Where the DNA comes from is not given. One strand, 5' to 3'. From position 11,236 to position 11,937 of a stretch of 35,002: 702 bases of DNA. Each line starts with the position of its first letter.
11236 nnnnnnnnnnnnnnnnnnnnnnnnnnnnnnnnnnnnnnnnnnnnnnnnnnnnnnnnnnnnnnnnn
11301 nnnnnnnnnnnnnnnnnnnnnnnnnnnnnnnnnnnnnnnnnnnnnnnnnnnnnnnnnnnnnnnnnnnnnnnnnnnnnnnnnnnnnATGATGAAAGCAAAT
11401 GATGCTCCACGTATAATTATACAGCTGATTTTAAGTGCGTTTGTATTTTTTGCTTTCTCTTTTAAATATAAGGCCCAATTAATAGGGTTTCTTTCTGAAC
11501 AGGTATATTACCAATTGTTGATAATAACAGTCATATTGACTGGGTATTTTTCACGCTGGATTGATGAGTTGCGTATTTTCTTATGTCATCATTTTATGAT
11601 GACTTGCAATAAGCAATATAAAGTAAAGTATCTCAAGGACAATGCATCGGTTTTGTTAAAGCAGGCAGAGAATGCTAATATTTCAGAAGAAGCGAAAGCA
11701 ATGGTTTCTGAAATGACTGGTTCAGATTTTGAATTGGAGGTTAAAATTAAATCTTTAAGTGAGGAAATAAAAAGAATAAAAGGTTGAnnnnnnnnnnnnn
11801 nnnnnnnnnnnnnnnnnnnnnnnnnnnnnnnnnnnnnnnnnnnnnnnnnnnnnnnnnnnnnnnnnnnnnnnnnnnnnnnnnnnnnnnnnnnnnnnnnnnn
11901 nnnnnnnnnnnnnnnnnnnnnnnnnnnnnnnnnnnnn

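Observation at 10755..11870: AT-rich two-gene cassette (soluble protein + 2-TM membrane protein) in the nin-like region: candidate undescribed defence or exclusion module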

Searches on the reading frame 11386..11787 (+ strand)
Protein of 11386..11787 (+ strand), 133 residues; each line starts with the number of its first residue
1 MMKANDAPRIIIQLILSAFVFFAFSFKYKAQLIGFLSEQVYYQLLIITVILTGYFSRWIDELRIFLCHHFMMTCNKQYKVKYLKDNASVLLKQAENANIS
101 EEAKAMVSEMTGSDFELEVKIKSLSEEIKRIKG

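Call 4: search_protein_families(library=pfam, proteins=[window:11386-11787:+], max_evalue=1)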
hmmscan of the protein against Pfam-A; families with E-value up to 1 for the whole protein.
window:11386-11787:+ (133 aa): 2 families
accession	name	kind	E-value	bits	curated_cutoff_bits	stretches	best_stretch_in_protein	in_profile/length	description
PF24953.1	DUF7762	-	0.084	13.5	27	1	77-113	35-71/105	Domain of unknown function (DUF7762)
PF19286.4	ZSWIM1-3_C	-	0.42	10.8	27.6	0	119-130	6-17/45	Zinc finger SWIM domain-containing protein 1/3, C-terminal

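Call 5: search_protein_families(library=phrogs, proteins=[window:11386-11787:+], max_evalue=1)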
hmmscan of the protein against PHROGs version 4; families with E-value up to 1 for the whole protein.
window:11386-11787:+ (133 aa): 2 families
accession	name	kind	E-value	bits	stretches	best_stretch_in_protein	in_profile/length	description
phrog_28117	-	unknown function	0.0014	19.8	1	9-129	8-114/118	-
phrog_35381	-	unknown function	0.36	12.3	1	77-128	10-62/68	-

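Call 6: search_protein_families(library=padloc, proteins=[window:11386-11787:+], max_evalue=1)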
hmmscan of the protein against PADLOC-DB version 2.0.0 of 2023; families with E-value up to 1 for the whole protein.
window:11386-11787:+ (133 aa): 0 families

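Call 10: find_homologous_proteins(query=window:11386-11784:+, max_evalue=0.01)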
Query window:11386-11784:+ (133 aa): 7 proteins with E <= 0.01 among 42 candidates.
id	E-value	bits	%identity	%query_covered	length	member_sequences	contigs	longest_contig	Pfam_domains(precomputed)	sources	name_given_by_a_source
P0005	4.4e-79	280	100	100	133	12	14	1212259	-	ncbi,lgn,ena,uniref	ncbi:hypothetical protein [Klebsiella pasteurii]|uniref:hypothetical protein n=1 Tax=Klebsiella past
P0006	1.0e-66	240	89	98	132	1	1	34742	-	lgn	-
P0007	1.6e-66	240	89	98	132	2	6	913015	-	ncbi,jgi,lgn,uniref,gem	ncbi:hypothetical protein [Klebsiella sp. JN_Kp120]|uniref:hypothetical protein n=1 Tax=unclassified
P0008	7.5e-55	202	75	97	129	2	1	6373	-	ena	-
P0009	2.0e-41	159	59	99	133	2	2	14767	-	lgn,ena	-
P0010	2.0e-40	156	56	98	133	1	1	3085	-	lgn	-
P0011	2.8e-31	126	48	93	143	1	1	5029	-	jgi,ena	-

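Call 13: find_encoding_contigs(protein=P0011, flank=6000, max_places=3)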
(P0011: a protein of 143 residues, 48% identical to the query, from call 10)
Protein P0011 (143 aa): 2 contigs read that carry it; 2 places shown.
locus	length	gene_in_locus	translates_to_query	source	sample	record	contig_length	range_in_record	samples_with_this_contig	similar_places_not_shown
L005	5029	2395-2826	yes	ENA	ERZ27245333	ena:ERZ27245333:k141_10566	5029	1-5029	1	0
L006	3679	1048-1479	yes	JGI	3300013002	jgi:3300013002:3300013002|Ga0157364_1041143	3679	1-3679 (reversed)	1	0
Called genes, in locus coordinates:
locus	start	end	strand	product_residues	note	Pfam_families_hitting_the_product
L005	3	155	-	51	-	?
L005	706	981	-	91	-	-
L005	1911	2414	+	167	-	-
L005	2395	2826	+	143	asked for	-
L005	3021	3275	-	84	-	PF06769:YoeB_toxin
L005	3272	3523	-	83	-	PF02604:PhdYeFM_antitox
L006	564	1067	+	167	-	-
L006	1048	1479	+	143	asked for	-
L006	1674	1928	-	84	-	PF06769:YoeB_toxin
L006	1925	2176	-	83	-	PF02604:PhdYeFM_antitox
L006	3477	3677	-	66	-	?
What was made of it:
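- next to YoeB/YefM (call 13);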

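Call 14: find_encoding_contigs(protein=P0009, flank=7000, max_places=3)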
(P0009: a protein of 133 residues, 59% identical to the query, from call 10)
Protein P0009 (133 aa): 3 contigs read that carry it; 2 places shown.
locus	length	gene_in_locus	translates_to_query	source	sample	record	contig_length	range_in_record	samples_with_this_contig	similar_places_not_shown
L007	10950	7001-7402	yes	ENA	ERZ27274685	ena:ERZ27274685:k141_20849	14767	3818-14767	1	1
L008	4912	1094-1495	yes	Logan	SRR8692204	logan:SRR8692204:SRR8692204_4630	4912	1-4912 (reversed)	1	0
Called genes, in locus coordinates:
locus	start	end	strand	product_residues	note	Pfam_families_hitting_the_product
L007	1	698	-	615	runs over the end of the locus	PF27430:YdfE_N, PF27432:YdfE_C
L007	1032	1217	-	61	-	-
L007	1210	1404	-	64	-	-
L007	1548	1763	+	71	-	-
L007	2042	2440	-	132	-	PF12844:HTH_19, PF13560:HTH_31, PF01381:HTH_3, PF13443:HTH_26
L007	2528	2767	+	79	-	PF14549:P22_Cro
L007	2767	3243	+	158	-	PF06254:YdaT_toxin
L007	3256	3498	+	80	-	PF13973:DUF4222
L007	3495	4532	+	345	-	PF13730:HTH_36 (weak), PF17948:DnaT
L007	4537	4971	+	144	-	PF06992:Phage_lambda_P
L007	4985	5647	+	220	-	PF21476:PF0610-like_N (faint), PF07789:DUF1627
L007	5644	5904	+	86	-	-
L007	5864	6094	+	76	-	-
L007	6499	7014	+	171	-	-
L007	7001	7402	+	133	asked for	-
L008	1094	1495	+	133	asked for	-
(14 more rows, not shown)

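Call 15: find_encoding_contigs(protein=P0008, flank=6000, max_places=2)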
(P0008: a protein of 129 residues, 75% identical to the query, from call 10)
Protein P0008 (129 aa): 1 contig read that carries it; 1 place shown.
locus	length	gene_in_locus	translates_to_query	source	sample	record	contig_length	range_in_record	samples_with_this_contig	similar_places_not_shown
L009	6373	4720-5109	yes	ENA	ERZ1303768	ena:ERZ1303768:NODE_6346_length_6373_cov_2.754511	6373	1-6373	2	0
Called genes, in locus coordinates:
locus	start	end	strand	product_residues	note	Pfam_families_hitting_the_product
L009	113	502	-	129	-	-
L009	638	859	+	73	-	PF15943:YdaS_toxin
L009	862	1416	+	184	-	PF06254:YdaT_toxin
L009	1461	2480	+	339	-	PF13730:HTH_36 (weak), PF17948:DnaT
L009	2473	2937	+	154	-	PF06992:Phage_lambda_P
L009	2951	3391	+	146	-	-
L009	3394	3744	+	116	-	PF06163:DUF977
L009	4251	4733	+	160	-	-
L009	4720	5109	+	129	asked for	-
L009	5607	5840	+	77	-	PF06183:DinI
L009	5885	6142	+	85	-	-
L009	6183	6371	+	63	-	?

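Call 29: search_solved_structures(query=A4, max_evalue=10)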
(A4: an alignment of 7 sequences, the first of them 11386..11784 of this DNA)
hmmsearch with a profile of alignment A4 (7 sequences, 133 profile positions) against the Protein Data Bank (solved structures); distinct sequences matched with E-value up to 10: 14.
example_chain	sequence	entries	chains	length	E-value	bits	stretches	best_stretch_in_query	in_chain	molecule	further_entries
1nwq_A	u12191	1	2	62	0.62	13.1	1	74-131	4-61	CCAAT/enhancer binding protein alpha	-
8k8c_A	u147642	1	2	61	0.67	13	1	74-131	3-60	CCAAT/enhancer-binding protein alpha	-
6mg1_A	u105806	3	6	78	0.75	12.8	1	71-131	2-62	CCAAT/enhancer-binding protein beta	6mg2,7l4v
6mg3_A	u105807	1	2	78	0.94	12.5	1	71-131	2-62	CCAAT/enhancer-binding protein beta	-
6e2j_B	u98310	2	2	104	0.97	12.5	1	79-132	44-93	Keratin, type I cytoskeletal 10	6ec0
7ljo_A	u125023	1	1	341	1.1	12.3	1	48-88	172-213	CD-NTase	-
2e43_A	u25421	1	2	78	1.2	12.2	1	73-131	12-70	CCAAT/enhancer-binding protein beta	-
4rfx_A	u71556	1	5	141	1.8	11.6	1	90-127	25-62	Dynactin subunit 1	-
1gtw_A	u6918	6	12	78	2.2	11.3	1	73-131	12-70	CAAT/ENHANCER BINDING PROTEIN BETA | CCAAT/ENHANCER BINDING PROTEIN BETA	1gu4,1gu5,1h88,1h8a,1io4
8k8d_A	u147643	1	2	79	2.3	11.3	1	73-131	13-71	CCAAT/enhancer-binding protein beta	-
2e42_A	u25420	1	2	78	2.7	11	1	73-131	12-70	CCAAT/enhancer-binding protein beta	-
1hjb_A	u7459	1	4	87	3.1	10.8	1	73-131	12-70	CCAAT/ENHANCER BINDING PROTEIN BETA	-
7upz_A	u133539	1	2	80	3.1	10.8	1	73-131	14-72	CCAAT/enhancer-binding protein beta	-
2wpr_A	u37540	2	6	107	7.6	9.6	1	82-132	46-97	TRIMERIC AUTOTRANSPORTER ADHESIN FRAGMENT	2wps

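Call 36: predict_structure(alignment_id=A4)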
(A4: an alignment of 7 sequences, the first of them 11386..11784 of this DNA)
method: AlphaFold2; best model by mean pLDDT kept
length: 133 residues; sequences in the alignment: 7
mean_pLDDT: 75.8   pTM: 0.50
mean pLDDT of the five models: 75.8, 74.8, 73.8, 73.3, 65.0
residues with pLDDT >= 90: 12; 70-90: 70; 50-70: 46; < 50: 5
segments of 3 or more residues with pLDDT < 50: 1-3
pLDDT, mean of each block of 10 residues (from residue 1): 67 90 88 87 89 89 88 81 72 60 62 54 64 54
secondary structure, 60 per line:
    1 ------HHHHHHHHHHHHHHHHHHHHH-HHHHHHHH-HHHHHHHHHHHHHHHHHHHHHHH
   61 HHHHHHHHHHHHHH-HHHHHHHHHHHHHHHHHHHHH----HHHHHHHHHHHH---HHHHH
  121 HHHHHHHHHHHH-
elements in order: H7-27 H29-36 H38-74 H76-96 H101-112 H116-132
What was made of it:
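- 11386..11787 (+): Gene B: a 133-aa basic (pI 8.8) membrane protein. It has a two-helix hairpin (about residues 9-26 and 38-56) and a cytosolic helical tail. The conserved start is probably ATG 11389. AF2 pLDDT about 88 over residues 11-70 (call 36).
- Checked: Its C-terminal 60 residues are modelled as amphipathic helices at low confidence (call 36).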

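Call 48: search_protein_families(library=ncbifam, proteins=[window:11386-11787:+], max_evalue=0.1)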
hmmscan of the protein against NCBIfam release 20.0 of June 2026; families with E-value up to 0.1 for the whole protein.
window:11386-11787:+ (133 aa): 0 families

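Call 56: search_dna_similar(query=window:11386-11784:+, collection=phages, mode=protein, max_evalue=1, max_rows=20)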
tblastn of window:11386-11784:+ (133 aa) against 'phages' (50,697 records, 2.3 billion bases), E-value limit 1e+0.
Records with a match: 23; places in all: 23; records where one place covers at least 80% of the query: 0.
Best place of each record, by identity: <60% 23.
By first word of the organism name: Pseudomonas 23.
By host as written in the record: Pseudomonas aeruginosa 20; Pseudomonas aeruginosa PAS429 2; Pseudomonas aeruginosa PA14 1.
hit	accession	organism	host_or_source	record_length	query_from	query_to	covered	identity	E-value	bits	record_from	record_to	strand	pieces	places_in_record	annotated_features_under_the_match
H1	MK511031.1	Pseudomonas phage vB_Pae_BR52b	Pseudomonas aeruginosa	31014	87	128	32%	35.7%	9e-1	35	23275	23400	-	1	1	hypothetical protein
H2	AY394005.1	Pseudomonas phage D3112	Pseudomonas aeruginosa PAS429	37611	87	128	32%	35.7%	9e-1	35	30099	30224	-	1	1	orf48: hypothetical protein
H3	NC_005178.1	Pseudomonas phage D3112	Pseudomonas aeruginosa PAS429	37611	87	128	32%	35.7%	9e-1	35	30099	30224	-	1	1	orf48: structural protein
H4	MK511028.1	Pseudomonas phage vB_Pae_CF177b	Pseudomonas aeruginosa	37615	87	128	32%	35.7%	9e-1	35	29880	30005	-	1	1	hypothetical protein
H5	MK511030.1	Pseudomonas phage vB_Pae_CF213b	Pseudomonas aeruginosa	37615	87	128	32%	35.7%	9e-1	35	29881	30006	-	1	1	hypothetical protein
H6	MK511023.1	Pseudomonas phage vB_Pae_CF77b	Pseudomonas aeruginosa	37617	87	128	32%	35.7%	9e-1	35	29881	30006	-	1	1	hypothetical protein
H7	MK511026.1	Pseudomonas phage vB_Pae_CF121a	Pseudomonas aeruginosa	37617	87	128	32%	35.7%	9e-1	35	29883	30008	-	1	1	hypothetical protein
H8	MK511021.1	Pseudomonas phage vB_Pae_CF65b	Pseudomonas aeruginosa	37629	87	128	32%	35.7%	9e-1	35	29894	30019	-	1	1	hypothetical protein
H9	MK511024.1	Pseudomonas phage vB_Pae_CF81b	Pseudomonas aeruginosa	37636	87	128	32%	35.7%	9e-1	35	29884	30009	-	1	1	hypothetical protein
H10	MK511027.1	Pseudomonas phage vB_Pae_CF136a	Pseudomonas aeruginosa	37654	87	128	32%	35.7%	9e-1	35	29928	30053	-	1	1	hypothetical protein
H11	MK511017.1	Pseudomonas phage vB_Pae_CF23b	Pseudomonas aeruginosa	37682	87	128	32%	35.7%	9e-1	35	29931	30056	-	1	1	hypothetical protein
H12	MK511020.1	Pseudomonas phage vB_Pae_CF57b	Pseudomonas aeruginosa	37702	87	128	32%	35.7%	9e-1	35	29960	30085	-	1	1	hypothetical protein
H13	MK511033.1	Pseudomonas phage vB_Pae_BR205a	Pseudomonas aeruginosa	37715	87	128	32%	35.7%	9e-1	35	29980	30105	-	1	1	hypothetical protein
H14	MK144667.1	Pseudomonas phage Spike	Pseudomonas aeruginosa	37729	87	128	32%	35.7%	9e-1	35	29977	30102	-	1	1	hypothetical protein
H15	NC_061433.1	Pseudomonas phage Spike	Pseudomonas aeruginosa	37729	87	128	32%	35.7%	9e-1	35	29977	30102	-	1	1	structural protein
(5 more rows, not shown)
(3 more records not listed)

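Call 63: find_related_loci(query=A2, collection=viral_contigs, flank=6000)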
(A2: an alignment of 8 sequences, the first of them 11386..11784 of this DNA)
Query A2 (133 aa) in viral_contigs; peptide patterns used: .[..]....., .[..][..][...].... (x = any residue, [..] = any of these).
108 stretches matched a pattern; 4 encode a relative of the query (tblastn E <= 1e-3); 4 distinct loci.
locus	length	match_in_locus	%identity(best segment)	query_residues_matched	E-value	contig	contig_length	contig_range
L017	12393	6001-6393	90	2-132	3e-76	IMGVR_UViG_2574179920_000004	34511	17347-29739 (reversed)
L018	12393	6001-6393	89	2-132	2e-75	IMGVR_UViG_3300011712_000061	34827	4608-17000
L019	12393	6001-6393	60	2-132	1e-49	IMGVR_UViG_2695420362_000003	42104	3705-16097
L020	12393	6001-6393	53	2-132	4e-48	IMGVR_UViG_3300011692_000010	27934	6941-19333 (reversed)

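Call 64: find_related_loci(query=A2, collection=genome_contigs, flank=6000)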
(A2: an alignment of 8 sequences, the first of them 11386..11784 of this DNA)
Query A2 (133 aa) in genome_contigs; peptide patterns used: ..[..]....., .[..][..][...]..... (x = any residue, [..] = any of these).
38 stretches matched a pattern; 3 encode a relative of the query (tblastn E <= 1e-3); 3 distinct loci.
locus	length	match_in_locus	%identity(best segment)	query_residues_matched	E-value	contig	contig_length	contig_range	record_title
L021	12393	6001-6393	53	2-132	9e-49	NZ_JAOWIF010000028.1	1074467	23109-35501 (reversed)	Citrobacter sp. Cu233 218, whole genome shotgun sequence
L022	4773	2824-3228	47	1-132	2e-39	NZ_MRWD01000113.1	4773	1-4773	Rouxiella silvae strain 213 NODE_117_covk_36.7854_covr_72.37_cutoff_49, whole genome shotgun sequence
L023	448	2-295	50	35-132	7e-37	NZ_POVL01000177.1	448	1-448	Enterobacter sichuanensis strain WCHECL1597 177, whole genome shotgun sequence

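Call 77: search_protein_families(library=pfam, proteins=[L022:3633-4301:-, L022:1101-1457:-, L022:792-1070:-, L022:3382-3594:+, L005:706-981:-], max_evalue=0.01)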
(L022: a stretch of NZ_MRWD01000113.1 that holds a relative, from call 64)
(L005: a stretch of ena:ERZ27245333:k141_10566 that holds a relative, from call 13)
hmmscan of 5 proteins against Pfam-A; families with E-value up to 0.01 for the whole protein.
L022:3633-4301:- (222 aa): 1 family
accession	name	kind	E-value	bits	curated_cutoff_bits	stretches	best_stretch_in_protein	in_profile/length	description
PF07751.16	Abi_2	-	0.0001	23.1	25.6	0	153-181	159-183/184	Abi-like protein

L022:1101-1457:- (118 aa): 0 families

L022:792-1070:- (92 aa): 0 families

L022:3382-3594:+ (70 aa): 0 families

L005:706-981:- (91 aa): 0 families
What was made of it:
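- next to a sub-threshold Abi_2 protein (call 77);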

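Call 103: search_dna_similar(query=window:11386-11784:+, collection=plasmids, mode=protein, max_evalue=0.001, max_rows=40)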
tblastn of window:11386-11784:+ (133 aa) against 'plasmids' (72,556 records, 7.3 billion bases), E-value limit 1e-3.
Records with a match: 3; places in all: 3; records where one place covers at least 80% of the query: 3.
Best place of each record, by identity: <60% 3.
By first word of the organism name: Escherichia 3.
By predicted mobility (MOB-suite, as given by PLSDB): mobilizable 3.
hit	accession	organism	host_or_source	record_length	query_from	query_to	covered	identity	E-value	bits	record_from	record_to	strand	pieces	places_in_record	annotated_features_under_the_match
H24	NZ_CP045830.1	Escherichia coli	Homo sapiens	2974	1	132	99%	37.6%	1e-17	84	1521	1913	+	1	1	hypothetical protein (x2)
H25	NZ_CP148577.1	Escherichia coli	Homo sapiens,single cell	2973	1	132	99%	36.8%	4e-17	83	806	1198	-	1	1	hypothetical protein (x2)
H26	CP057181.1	Escherichia coli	culture,Pooled pig faecal samples ...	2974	1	127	95%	38.3%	6e-16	80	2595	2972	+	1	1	hypothetical protein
